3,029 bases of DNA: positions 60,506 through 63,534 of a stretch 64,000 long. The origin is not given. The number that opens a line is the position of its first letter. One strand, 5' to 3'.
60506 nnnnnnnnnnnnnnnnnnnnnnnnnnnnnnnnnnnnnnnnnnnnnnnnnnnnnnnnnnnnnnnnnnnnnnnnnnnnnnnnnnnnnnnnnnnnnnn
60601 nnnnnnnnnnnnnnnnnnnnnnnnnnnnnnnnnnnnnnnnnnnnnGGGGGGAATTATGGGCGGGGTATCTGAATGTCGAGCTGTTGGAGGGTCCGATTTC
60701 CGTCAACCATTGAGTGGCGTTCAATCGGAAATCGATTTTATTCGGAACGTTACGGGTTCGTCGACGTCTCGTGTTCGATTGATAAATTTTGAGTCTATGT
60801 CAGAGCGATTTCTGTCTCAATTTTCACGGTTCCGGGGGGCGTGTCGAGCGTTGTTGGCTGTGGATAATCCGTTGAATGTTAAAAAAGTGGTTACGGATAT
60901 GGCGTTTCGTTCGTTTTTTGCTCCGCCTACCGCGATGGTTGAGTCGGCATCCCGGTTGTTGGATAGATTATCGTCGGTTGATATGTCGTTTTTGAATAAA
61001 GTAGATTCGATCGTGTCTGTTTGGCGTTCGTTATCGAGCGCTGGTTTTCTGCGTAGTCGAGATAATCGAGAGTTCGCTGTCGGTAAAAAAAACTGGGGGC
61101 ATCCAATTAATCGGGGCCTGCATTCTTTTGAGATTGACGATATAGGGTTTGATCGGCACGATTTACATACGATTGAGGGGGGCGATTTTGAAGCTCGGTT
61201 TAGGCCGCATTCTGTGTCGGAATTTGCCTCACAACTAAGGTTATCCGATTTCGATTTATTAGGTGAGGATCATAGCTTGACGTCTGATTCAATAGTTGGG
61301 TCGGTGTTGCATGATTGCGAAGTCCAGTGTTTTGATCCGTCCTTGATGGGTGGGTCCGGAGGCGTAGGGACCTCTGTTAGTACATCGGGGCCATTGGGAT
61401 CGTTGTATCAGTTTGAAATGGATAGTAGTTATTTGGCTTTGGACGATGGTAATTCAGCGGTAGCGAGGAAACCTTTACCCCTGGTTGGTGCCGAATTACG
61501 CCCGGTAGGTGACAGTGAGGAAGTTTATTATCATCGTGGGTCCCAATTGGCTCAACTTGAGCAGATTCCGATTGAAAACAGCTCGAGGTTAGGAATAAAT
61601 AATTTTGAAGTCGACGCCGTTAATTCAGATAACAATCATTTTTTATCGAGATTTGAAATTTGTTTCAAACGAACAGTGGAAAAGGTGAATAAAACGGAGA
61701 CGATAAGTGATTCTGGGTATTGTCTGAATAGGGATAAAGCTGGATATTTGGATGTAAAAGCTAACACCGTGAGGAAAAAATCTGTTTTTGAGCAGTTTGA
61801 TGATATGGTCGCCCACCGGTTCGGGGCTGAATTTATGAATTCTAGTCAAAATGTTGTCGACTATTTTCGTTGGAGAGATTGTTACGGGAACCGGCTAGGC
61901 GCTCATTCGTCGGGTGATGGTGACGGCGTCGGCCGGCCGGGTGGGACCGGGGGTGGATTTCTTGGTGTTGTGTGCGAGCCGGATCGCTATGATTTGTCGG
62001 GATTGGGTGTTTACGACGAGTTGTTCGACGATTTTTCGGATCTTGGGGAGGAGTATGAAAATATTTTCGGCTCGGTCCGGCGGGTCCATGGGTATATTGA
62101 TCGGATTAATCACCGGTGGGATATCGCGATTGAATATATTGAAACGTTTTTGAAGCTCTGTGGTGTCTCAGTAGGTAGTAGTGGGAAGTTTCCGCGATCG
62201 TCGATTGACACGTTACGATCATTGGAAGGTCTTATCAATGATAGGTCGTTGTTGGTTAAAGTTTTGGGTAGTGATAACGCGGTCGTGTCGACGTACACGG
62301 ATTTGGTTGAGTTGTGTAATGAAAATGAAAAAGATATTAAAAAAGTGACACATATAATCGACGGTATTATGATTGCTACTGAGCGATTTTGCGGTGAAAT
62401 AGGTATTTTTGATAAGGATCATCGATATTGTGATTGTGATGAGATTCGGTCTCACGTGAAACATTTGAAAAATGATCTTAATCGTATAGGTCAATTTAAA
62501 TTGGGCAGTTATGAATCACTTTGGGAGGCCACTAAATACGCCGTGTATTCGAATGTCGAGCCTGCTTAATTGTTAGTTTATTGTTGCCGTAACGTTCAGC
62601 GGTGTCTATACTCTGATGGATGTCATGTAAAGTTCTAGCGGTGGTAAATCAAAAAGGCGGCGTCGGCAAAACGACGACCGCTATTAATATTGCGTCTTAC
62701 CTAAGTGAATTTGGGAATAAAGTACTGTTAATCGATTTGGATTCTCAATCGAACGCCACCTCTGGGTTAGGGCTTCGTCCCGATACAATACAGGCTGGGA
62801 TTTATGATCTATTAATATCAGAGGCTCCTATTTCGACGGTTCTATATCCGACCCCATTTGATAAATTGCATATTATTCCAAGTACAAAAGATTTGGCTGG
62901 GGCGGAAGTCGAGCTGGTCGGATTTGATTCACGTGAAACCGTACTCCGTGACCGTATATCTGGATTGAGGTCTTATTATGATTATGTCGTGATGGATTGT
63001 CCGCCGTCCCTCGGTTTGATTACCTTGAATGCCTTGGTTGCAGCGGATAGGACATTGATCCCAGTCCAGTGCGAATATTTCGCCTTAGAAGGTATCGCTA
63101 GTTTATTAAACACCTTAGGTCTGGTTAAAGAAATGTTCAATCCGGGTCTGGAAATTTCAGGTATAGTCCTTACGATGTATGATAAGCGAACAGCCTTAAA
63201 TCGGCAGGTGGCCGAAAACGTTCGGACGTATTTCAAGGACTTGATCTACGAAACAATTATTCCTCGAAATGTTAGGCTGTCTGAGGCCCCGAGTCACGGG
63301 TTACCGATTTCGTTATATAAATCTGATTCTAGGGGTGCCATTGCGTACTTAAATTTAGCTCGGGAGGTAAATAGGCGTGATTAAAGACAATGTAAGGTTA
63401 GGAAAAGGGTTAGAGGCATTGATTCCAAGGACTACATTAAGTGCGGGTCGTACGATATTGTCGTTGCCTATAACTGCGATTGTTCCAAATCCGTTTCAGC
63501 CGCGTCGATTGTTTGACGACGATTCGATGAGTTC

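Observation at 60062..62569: gyrB is missing from the dnaA-dnaN-recF-DUF721 cluster and is replaced by a bS22-like mini-ORF and two unknown ORFs including a 637-aa acidic protein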

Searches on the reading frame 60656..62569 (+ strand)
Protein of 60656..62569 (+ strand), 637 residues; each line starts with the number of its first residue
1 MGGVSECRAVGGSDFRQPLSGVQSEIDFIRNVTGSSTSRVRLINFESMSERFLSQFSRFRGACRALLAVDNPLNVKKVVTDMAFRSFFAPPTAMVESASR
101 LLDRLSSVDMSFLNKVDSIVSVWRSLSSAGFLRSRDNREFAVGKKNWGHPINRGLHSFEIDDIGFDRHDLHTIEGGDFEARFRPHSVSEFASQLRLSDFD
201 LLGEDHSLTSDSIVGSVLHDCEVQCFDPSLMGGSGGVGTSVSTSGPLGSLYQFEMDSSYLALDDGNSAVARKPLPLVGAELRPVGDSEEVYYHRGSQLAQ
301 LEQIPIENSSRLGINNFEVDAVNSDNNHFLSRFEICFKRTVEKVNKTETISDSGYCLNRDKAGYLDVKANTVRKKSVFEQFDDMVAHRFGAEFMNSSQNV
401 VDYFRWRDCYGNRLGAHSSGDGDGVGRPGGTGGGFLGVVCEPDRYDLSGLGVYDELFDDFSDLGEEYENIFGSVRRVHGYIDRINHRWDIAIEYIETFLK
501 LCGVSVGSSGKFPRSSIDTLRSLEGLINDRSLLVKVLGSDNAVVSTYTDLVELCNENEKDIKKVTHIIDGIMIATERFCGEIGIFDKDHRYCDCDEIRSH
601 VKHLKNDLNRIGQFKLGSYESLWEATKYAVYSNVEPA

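Call 3: search_protein_families(library=pfam, proteins=[window:60656-62569:+], max_evalue=1)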
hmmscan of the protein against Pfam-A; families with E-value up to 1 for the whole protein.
window:60656-62569:+ (637 aa): 0 families

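Call 4: search_protein_families(library=ncbifam, proteins=[window:60656-62569:+], max_evalue=1)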
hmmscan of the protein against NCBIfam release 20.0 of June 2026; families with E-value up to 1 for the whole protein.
window:60656-62569:+ (637 aa): 1 family
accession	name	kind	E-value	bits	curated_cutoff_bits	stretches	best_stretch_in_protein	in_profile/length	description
NF041460.1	kinGactiv_GlnX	equivalog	0.03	13.2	780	0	521-559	123-159/439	protein kinase G-activating protein GlnX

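Call 6: find_homologous_proteins(query=window:60656-62569:+)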
Query window:60656-62569:+ (637 aa): 1 proteins with E <= 0.001 among 8000 candidates.
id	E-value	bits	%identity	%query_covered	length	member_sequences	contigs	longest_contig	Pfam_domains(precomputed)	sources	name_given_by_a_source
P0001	0.0e+0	1427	98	100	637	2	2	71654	-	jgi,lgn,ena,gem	-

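Call 7: search_solved_structures(query=window:60656-62569:+, max_evalue=10)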
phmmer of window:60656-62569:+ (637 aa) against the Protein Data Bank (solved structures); distinct sequences matched with E-value up to 10: 1.
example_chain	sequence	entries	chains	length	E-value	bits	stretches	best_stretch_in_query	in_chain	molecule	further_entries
2cof_A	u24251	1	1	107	0.25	13.1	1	261-307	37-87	Protein KIAA1914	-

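Call 9: find_encoding_contigs(protein=P0001, flank=10000, max_places=6)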
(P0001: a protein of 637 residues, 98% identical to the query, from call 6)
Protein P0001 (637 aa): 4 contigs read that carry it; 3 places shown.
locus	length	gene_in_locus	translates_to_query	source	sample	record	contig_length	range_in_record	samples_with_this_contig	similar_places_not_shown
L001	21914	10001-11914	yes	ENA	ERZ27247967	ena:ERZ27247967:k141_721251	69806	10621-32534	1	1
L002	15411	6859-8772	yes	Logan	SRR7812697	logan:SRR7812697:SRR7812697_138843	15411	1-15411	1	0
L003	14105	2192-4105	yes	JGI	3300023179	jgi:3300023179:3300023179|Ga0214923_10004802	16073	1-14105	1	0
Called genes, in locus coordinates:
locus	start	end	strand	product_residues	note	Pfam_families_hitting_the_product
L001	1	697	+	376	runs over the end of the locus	PF00383:dCMP_cyt_deam_1, PF14437:MafB19-deam (weak), PF01872:RibD_C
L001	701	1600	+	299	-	PF01259:SAICAR_synt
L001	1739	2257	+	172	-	-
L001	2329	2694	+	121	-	PF00436:SSB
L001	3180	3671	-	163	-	PF02577:BFN_dom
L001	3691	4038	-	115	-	PF00453:Ribosomal_L20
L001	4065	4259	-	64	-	PF01632:Ribosomal_L35p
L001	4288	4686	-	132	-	PF05198:IF3_N, PF00707:IF3_C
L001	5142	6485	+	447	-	PF11638:DnaA_N, PF00308:Bac_DnaA, PF01695:IstB_IS21 (weak), PF00004:AAA, PF08299:Bac_DnaA_C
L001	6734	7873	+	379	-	PF00712:DNA_pol3_beta, PF02767:DNA_pol3_beta_2, PF02768:DNA_pol3_beta_3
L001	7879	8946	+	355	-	PF02463:SMC_N, PF13175:AAA_15, PF13476:AAA_23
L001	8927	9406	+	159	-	PF05258:DciA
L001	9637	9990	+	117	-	-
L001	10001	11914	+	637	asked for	-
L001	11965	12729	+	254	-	PF00142:Fer4_NifH (weak), PF01656:CbiA, PF02374:ArsA_ATPase (weak), PF06564:CBP_BcsQ, PF09140:MipZ (weak), PF10609:ParA (weak), PF13614:AAA_31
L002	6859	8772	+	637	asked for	-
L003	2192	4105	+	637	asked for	-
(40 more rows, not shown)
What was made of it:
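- Closest known: Partner proteins of ParA-type ATPases such as McdB and PomX/PomY. Different: parA here already has a canonical parB partner (call 9).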

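Call 21: search_protein_representatives(protein=window:60656-62569:+)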
Query: 637 residues. Proteins with E-value up to 0.001 (for the whole library): 1; up to 1e-10: 1; up to 1e-30: 1. The best 1 are listed.
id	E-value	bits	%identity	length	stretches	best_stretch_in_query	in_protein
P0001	0.0e+00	1426.9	98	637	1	1-637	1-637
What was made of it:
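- No homologues exist elsewhere (call 21).
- Tried and rejected: Sequence homology for orf637: the word-indexed search of 5.8 billion proteins (call 6) and the full HMMER scan of 1.84 billion representatives (call 21) returned only the same-species protein P0001.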

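Call 31: predict_structure(protein=window:60656-62569:+)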
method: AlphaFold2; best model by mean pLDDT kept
length: 637 residues; sequences in the alignment: 1
mean_pLDDT: 32.1   pTM: 0.26
mean pLDDT of the five models: 32.1, 31.5, 28.7, 27.1, 24.5
residues with pLDDT >= 90: 0; 70-90: 0; 50-70: 82; < 50: 555
segments of 3 or more residues with pLDDT < 50: 1-471, 504-540, 580-594, 610-637
pLDDT, mean of each block of 10 residues (from residue 1): 23 24 29 26 26 39 34 34 29 30 32 33 33 24 21 21 24 24 27 27 28 24 23 24 23 22 27 23 23 22 22 23 28 28 25 21 21 27 29 26 25 25 25 22 25 30 44 51 60 58 47 39 39 43 56 61 60 55 38 48 54 39 34 28
secondary structure, 60 per line:
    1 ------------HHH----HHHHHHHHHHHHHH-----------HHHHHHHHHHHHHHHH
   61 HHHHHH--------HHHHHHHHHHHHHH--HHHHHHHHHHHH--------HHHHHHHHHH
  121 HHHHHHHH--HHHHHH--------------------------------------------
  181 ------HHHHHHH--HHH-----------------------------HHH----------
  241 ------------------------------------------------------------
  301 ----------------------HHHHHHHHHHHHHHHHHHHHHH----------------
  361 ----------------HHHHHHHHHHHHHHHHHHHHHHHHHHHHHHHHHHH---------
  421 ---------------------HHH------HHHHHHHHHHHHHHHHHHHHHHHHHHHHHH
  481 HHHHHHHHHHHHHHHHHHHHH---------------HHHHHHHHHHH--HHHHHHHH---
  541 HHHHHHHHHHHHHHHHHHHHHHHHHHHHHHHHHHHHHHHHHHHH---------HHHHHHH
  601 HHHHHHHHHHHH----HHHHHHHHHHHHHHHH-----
elements in order: H20-33 H45-66 H75-88 H91-102 H111-128 H131-136 H187-193 H323-344 H377-411 H451-501 H517-527 H530-537 H541-584 H594-612 H617-632
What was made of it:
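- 60656..61060 (+): orf637, N-terminal predicted helical region (aa 1-135), weakly conserved. A degenerate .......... motif sits at its end. Helices in the low-confidence AF2 model (call 31).
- On Coiled-coil polar scaffolds (PopZ, DivIVA): Helices come from a low-confidence model (call 31).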

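Call 46: search_protein_families(library=pfam, alignment_id=A1, max_evalue=1)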
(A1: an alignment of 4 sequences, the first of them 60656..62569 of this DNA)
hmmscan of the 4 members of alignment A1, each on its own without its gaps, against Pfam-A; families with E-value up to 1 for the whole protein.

A. member 1, window:60656-62569:+ (637 aa): 0 families

B. families by the number of members that match (of 4 scanned): 11 families
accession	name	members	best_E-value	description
PF13012.11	MitMem_reg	1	0.00097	Maintenance of mitochondrial structure and function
PF04799.18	Fzo_mitofusin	1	0.058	fzo-like conserved region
PF07889.17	DUF1664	1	0.094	Protein of unknown function (DUF1664)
PF07406.16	NICE-3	1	0.1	NICE-3 protein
PF04108.17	ATG17_like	1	0.12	Autophagy protein ATG17-like domain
PF04513.17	Baculo_PEP_C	1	0.17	Baculovirus polyhedron envelope protein, PEP, C terminus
PF06714.17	Gp5_OB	1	0.18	Gp5 N-terminal OB domain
PF01496.24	V_ATPase_I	1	0.2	V-type ATPase 116kDa subunit family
PF15011.11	CA109-like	1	0.2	Ribosome biogenesis protein C1orf109-like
PF01519.22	DUF16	1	0.2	Protein of unknown function DUF16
PF06419.17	COG6_N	1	0.44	Conserved oligomeric complex COG6, N-terminal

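Call 48: search_solved_structures(query=A1, max_evalue=10)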
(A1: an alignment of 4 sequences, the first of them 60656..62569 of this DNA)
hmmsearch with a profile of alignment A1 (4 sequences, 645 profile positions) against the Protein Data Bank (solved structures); distinct sequences matched with E-value up to 10: 39.
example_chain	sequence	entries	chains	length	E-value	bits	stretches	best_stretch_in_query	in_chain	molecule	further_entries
5app_A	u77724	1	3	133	0.00015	24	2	573-619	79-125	General control protein GCN4,GENERAL CONTROL PROTEIN GCN4, OUTER MEMBRANE PROTEIN 100,Gene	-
2xzr_A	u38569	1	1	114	0.00036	22.7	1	561-619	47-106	IMMUNOGLOBULIN-BINDING PROTEIN EIBD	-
2wpq_A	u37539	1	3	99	0.0013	20.9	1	564-618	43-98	TRIMERIC AUTOTRANSPORTER ADHESIN FRAGMENT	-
2wpr_A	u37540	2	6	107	0.0015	20.7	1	534-619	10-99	TRIMERIC AUTOTRANSPORTER ADHESIN FRAGMENT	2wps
8p4y_A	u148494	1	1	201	0.0016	20.6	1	575-641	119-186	Protein origami triangle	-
5aps_A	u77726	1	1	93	0.0019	20.4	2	587-621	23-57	GENERAL CONTROL PROTEIN GCN4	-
2yny_A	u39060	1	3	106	0.0019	20.3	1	578-618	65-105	GENERAL CONTROL PROTEIN GCN4, PUTATIVE INNER MEMBRANE PROTEIN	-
5apq_A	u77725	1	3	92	0.0023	20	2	587-621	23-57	GENERAL CONTROL PROTEIN GCN4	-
5apt_A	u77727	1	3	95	0.0024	20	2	587-621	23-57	GENERAL CONTROL PROTEIN GCN4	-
5apu_A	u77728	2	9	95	0.0028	19.8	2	587-621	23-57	GENERAL CONTROL PROTEIN GCN4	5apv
5apw_A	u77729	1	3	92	0.0031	19.6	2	582-620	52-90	GENERAL CONTROL PROTEIN GCN4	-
5apz_A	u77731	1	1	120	0.0043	19.2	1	560-620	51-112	GENERAL CONTROL PROTEIN GCN4, NOR1 TCAR0761, GENERAL CONTROL PROTEIN GCN4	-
5apx_A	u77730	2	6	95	0.0062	18.6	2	587-618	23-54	GENERAL CONTROL PROTEIN GCN4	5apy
7o92_A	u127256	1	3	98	0.019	17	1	581-616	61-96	hypothetical protein UY81_C0065G0003 residues 18-54 from Candidatus Giovannonibacteria bac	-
4c46_A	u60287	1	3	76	0.022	16.8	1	590-620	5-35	GENERAL CONTROL PROTEIN GCN4, GENERAL CONTROL PROTEIN GCN4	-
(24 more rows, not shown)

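Call 51: search_protein_families(library=padloc, proteins=[window:60656-62569:+], max_evalue=0.1)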
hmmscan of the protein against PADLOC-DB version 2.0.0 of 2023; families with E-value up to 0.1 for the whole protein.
window:60656-62569:+ (637 aa): 1 family
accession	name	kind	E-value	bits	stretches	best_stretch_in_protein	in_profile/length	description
PDLC04038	PD-T4-5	-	0.013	12.8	1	559-605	222-268/309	-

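Call 52: search_protein_families(library=phrogs, proteins=[window:60656-62569:+], max_evalue=0.1)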
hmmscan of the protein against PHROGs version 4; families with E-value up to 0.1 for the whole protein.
window:60656-62569:+ (637 aa): 0 families

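Call 65: search_protein_families(library=ncbifam, alignment_id=A1, max_evalue=1)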
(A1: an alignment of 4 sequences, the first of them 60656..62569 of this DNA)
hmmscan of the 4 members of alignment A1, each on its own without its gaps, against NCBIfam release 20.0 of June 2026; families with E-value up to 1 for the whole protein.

A. member 1, window:60656-62569:+ (637 aa): 1 family
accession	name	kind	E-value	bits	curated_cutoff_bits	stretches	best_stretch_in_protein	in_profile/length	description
NF041460.1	kinGactiv_GlnX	equivalog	0.03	13.2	780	0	521-559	123-159/439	protein kinase G-activating protein GlnX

B. families by the number of members that match (of 4 scanned): 4 families
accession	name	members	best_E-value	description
NF041460.1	kinGactiv_GlnX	1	0.03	protein kinase G-activating protein GlnX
NF047706.1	LIC12611_phage_tail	1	0.11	LIC12611 family phage tail protein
TIGR00782.1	ccoP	1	0.15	cytochrome-c oxidase, cbb3-type subunit III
NF047515.1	SpiroCoCo_C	1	0.57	SpiroCoCo family coiled-coil protein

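Call 88: search_dna_similar(query=window:60656-62569:+, collection=plasmids, mode=protein, max_evalue=0.01, max_rows=5)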
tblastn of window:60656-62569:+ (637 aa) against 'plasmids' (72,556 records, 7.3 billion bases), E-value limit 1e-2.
No match.

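Call 89: search_dna_similar(query=window:60656-62569:+, collection=phages, mode=protein, max_evalue=0.01, max_rows=5)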
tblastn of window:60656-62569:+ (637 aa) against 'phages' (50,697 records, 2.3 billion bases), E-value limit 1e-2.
No match.
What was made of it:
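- On Anti-phage defence systems or mobile elements: No tblastn match (calls 88, 89).
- There are no PADLOC or PHROGs hits (calls 51, 52) and no tblastn match in 72,556 plasmids or 50,697 phages (calls 88, 89).
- Tried and rejected: Phage and plasmid tblastn also found nothing (calls 88, 89).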

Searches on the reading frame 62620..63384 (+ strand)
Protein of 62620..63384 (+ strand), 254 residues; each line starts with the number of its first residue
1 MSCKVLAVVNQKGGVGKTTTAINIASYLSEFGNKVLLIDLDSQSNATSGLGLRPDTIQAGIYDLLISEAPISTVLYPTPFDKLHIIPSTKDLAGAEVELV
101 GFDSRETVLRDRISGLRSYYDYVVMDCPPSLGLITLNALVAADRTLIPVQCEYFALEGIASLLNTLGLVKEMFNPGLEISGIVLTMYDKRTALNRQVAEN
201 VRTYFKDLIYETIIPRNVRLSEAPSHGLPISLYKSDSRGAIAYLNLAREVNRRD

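Call 3: search_protein_families(library=pfam, proteins=[window:62620-63384:+], max_evalue=1)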
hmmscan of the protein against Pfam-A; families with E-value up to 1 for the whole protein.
window:62620-63384:+ (254 aa): 10 families
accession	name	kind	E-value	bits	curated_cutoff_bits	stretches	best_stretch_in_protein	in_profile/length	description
PF13614.12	AAA_31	-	1.9e-62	210.8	27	1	3-179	1-177/177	AAA domain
PF01656.29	CbiA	-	1.1e-27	96.9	25.4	1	6-230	1-125/125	CobQ/CobB/MinD/ParA nucleotide binding domain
PF06564.18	CBP_BcsQ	-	1.1e-10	41.8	21.3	1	4-248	2-231/234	Cellulose biosynthesis protein BcsQ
PF09140.17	MipZ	-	1.5e-09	38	20.7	2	5-45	2-42/262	ATPase MipZ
PF10609.15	ParA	-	2.4e-08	34.1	27.1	1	4-41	4-41/246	NUBPL iron-transfer P-loop NTPase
PF00142.24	Fer4_NifH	-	4.2e-07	30.1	25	1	10-48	6-44/271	4Fe-4S iron sulfur cluster binding proteins, NifH/frxC family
PF02374.21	ArsA_ATPase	-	1.8e-06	27.8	24.3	1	9-42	6-39/305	Anion-transporting ATPase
PF00448.28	SRP54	-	0.00042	20.5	22.7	1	14-43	11-40/196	SRP54-type protein, GTPase domain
PF07015.17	VirC1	-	0.023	14.5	24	1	5-42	3-40/231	VirC1 protein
PF16575.11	CLP1_P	-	0.09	13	26.6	1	14-43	4-33/188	mRNA cleavage and polyadenylation factor CLP1 P-loop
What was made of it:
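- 62620..63384 (+): parA. PF13614 at E 1.9e-62 (call 3).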
